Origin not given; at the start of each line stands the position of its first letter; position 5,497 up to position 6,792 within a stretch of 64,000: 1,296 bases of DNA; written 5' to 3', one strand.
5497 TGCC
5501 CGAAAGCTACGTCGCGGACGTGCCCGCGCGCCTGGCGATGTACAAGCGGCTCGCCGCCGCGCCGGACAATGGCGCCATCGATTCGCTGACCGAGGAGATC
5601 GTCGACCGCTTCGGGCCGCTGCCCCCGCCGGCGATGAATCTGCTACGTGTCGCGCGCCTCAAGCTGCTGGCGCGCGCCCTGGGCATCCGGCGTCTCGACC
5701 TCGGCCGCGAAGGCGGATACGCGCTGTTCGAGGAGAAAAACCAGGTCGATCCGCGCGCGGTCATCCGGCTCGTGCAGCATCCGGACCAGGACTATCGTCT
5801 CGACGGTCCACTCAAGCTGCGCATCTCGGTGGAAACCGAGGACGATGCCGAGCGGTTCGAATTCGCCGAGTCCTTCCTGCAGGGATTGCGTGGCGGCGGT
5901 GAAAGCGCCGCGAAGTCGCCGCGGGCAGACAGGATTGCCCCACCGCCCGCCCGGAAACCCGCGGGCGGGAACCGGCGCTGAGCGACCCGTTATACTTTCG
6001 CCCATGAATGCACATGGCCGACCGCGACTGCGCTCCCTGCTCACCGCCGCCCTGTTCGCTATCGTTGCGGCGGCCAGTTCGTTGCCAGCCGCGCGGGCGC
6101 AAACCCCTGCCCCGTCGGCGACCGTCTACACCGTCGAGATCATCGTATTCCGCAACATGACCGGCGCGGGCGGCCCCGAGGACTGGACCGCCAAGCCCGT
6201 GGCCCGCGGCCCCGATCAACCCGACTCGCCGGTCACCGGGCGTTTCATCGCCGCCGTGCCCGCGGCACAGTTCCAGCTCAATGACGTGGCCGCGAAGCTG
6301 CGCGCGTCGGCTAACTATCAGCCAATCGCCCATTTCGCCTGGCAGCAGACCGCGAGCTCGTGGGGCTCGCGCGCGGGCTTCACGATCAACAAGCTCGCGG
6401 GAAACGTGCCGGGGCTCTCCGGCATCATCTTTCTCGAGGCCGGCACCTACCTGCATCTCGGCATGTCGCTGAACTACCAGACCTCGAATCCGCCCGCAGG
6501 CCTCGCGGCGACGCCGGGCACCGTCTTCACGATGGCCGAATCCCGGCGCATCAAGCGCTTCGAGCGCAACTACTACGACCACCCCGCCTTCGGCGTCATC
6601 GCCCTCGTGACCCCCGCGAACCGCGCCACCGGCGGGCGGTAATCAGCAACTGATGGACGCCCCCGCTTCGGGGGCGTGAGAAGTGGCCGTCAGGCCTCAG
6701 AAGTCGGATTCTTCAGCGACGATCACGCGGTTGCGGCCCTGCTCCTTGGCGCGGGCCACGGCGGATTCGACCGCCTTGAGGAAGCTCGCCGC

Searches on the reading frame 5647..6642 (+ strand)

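Call 3: search_protein_families(library=pfam, proteins=[window:5647-6642:+], max_evalue=0.01)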
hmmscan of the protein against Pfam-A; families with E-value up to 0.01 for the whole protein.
window:5647-6642:+ (331 aa): 2 families
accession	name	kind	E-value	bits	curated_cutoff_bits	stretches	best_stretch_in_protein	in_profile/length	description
PF10972.13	CsiV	-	2.9e-15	57.3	27.4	1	139-323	9-229/230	Peptidoglycan-binding protein, CsiV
PF23234.1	WH4_Lhr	-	0.0065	16.5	27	0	197-223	54-80/87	Large helicase-related protein, winged-helix domain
